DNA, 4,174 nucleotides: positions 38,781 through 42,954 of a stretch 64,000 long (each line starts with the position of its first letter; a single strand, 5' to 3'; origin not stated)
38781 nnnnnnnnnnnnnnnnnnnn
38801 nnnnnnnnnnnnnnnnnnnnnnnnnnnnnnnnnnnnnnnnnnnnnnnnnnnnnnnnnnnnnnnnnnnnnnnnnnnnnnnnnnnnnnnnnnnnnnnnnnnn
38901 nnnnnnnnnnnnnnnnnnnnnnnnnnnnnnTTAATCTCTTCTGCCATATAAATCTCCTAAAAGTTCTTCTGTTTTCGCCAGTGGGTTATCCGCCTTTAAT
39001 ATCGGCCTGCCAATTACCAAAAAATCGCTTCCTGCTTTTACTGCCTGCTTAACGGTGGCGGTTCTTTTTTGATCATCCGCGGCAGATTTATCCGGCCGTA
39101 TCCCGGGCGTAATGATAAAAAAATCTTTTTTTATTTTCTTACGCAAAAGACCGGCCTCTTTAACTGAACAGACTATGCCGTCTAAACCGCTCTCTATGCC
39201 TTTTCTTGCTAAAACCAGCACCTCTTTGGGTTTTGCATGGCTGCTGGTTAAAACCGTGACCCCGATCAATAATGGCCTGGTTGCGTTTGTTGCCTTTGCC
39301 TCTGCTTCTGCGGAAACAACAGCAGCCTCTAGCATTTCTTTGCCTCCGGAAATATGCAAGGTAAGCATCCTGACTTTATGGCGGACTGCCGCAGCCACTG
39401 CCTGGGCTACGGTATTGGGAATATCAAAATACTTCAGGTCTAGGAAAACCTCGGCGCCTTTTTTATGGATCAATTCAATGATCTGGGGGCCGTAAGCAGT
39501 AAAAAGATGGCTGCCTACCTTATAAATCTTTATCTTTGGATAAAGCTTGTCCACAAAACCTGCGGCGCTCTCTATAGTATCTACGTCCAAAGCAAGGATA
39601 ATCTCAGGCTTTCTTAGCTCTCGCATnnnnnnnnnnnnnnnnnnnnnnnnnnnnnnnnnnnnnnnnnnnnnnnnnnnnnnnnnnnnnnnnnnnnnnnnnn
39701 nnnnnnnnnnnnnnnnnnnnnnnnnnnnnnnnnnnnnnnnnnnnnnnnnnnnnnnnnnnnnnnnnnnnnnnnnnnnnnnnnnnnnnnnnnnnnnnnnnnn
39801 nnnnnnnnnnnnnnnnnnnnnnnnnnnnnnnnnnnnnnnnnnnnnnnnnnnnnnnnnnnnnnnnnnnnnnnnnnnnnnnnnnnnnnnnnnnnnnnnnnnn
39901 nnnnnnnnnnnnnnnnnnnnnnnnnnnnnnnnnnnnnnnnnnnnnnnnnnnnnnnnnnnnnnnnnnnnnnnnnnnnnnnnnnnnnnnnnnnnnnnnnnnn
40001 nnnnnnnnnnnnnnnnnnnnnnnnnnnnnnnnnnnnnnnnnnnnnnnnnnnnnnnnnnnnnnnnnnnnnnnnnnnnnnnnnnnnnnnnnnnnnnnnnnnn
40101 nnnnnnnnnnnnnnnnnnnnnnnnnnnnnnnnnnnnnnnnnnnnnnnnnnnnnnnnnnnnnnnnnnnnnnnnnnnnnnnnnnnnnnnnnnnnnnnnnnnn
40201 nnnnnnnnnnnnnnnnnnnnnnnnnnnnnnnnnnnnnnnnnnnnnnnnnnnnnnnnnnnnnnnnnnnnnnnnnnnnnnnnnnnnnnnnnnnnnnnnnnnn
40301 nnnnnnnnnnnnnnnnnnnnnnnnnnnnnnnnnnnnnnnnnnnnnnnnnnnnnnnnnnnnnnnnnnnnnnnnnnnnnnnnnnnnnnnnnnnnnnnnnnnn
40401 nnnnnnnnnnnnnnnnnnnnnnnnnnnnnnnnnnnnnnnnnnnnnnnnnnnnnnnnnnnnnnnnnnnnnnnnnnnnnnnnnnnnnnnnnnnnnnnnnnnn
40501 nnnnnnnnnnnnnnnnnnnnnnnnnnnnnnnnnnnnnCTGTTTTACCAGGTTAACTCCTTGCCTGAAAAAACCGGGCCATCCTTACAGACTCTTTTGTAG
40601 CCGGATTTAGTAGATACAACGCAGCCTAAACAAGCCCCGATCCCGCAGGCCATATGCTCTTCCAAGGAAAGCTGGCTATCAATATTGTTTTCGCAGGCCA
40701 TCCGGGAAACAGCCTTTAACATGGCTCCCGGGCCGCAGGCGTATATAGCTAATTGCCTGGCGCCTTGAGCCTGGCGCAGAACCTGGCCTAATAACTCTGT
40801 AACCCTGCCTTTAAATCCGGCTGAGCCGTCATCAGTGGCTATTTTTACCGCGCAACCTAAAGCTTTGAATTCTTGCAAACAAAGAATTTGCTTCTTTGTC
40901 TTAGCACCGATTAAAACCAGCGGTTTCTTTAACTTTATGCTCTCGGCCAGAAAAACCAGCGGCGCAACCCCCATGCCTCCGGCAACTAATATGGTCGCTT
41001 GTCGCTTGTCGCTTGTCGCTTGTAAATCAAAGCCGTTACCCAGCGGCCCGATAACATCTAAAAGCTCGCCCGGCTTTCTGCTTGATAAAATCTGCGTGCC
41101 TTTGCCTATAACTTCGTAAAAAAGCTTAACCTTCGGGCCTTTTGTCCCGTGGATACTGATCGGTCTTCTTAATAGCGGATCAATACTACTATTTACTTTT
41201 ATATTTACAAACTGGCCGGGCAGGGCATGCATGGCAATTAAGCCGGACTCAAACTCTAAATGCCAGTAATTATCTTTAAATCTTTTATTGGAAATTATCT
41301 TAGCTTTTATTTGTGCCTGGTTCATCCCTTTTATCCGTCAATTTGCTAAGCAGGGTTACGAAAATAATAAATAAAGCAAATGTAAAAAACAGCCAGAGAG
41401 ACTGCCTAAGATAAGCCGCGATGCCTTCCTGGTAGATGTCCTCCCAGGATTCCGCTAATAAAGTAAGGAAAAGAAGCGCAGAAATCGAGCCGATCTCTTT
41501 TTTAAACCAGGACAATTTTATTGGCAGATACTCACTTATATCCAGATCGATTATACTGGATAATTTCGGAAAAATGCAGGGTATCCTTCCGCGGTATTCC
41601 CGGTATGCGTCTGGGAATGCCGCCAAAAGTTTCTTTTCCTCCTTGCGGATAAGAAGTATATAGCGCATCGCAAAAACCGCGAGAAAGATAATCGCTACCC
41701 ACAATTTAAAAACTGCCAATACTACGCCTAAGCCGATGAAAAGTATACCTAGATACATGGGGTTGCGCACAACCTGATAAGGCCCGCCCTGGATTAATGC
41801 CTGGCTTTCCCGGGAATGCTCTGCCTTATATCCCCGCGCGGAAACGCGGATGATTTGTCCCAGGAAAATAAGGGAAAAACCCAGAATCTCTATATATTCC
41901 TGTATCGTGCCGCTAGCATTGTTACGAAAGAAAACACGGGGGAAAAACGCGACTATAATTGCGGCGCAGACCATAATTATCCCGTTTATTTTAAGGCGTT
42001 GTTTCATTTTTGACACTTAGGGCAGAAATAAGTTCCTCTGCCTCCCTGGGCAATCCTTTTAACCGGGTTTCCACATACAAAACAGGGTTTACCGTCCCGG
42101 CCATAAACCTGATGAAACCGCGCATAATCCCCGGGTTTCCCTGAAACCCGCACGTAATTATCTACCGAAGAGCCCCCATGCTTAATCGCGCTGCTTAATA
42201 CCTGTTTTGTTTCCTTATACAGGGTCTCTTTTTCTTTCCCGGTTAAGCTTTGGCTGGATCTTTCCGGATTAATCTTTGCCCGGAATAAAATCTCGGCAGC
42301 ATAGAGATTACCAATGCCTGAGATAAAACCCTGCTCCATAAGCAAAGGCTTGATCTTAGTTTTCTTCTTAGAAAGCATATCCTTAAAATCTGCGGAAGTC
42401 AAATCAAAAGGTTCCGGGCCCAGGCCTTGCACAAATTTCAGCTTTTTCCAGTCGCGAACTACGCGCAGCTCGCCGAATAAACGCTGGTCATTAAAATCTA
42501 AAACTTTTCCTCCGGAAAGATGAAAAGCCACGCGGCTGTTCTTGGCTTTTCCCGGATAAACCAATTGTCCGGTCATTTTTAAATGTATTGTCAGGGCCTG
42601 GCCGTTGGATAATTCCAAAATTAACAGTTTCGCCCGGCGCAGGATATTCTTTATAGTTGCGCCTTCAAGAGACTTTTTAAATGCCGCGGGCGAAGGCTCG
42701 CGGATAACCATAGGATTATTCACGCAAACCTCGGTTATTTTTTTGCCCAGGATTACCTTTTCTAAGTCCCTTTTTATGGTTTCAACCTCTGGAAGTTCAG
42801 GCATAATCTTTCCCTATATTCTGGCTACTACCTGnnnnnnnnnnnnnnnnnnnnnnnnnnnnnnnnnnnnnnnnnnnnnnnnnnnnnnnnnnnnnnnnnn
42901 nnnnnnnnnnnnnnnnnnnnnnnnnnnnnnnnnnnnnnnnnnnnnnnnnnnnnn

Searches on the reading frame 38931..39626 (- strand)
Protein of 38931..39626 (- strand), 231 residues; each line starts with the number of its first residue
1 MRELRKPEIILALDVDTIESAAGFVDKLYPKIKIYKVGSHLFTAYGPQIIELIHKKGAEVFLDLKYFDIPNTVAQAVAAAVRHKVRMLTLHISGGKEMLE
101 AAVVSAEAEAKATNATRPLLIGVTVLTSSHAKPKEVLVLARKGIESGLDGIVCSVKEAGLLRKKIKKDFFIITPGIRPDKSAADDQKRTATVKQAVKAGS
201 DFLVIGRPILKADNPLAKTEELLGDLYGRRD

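Call 75: search_protein_families(library=pfam, proteins=[window:38931-39626:-], max_evalue=0.00001)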
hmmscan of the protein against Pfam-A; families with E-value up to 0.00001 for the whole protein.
window:38931-39626:- (231 aa): 1 family
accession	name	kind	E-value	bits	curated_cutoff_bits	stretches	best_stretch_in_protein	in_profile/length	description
PF00215.30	OMPdecase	-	1.2e-51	176.1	27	1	7-221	1-220/221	Orotidine 5'-phosphate decarboxylase / HUMPS family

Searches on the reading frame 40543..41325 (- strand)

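Call 75: search_protein_families(library=pfam, proteins=[window:40543-41325:-], max_evalue=0.00001)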
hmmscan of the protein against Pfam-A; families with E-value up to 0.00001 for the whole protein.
window:40543-41325:- (260 aa): 2 families
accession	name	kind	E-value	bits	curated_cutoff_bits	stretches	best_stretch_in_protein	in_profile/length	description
PF10418.14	DHODB_Fe-S_bind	-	6.2e-18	64.7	23.9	1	222-258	1-40/41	Iron-sulfur cluster binding domain of dihydroorotate dehydrogenase B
PF00175.26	NAD_binding_1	-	2.5e-07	31.7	22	1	113-207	1-108/109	Oxidoreductase NAD-binding domain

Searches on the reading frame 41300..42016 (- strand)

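Call 75: search_protein_families(library=pfam, proteins=[window:41300-42016:-], max_evalue=0.00001)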
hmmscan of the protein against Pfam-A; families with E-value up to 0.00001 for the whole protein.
window:41300-42016:- (238 aa): 2 families
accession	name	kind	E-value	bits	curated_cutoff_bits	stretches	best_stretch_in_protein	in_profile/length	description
PF04191.18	PEMT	-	1.3e-10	42.1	25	1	44-133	4-101/105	Phospholipid methyltransferase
PF04140.19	ICMT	-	8.2e-06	26.6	24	1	70-131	31-94/95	Isoprenylcysteine carboxyl methyltransferase (ICMT) family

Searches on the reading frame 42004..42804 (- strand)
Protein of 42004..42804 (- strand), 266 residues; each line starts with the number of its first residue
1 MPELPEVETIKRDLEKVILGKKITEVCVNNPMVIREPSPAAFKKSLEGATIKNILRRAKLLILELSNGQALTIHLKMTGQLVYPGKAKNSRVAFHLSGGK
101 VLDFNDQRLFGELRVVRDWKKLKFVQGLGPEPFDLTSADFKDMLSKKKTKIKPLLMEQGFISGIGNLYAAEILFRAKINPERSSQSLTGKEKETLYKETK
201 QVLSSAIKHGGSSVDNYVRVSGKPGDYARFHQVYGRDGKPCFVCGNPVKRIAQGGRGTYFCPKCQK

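Call 75: search_protein_families(library=pfam, proteins=[window:42004-42804:-], max_evalue=0.00001)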
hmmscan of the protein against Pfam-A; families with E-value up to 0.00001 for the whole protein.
window:42004-42804:- (266 aa): 4 families
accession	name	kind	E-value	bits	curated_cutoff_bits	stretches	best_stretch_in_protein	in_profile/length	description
PF01149.29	Fapy_DNA_glyco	-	1.5e-33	116.4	25.5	1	1-112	1-116/117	Formamidopyrimidine-DNA glycosylase N-terminal domain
PF06831.19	H2TH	-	5.3e-25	87.7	34.7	1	128-215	1-90/93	Formamidopyrimidine-DNA glycosylase H2TH domain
PF06827.20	zf-FPG_IleRS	-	3.3e-10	40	21.3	1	238-266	1-29/30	Zinc finger found in FPG and IleRS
PF05833.16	NFACT_N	-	2.2e-07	30.5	31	1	130-208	168-245/456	NFACT N-terminal and middle domains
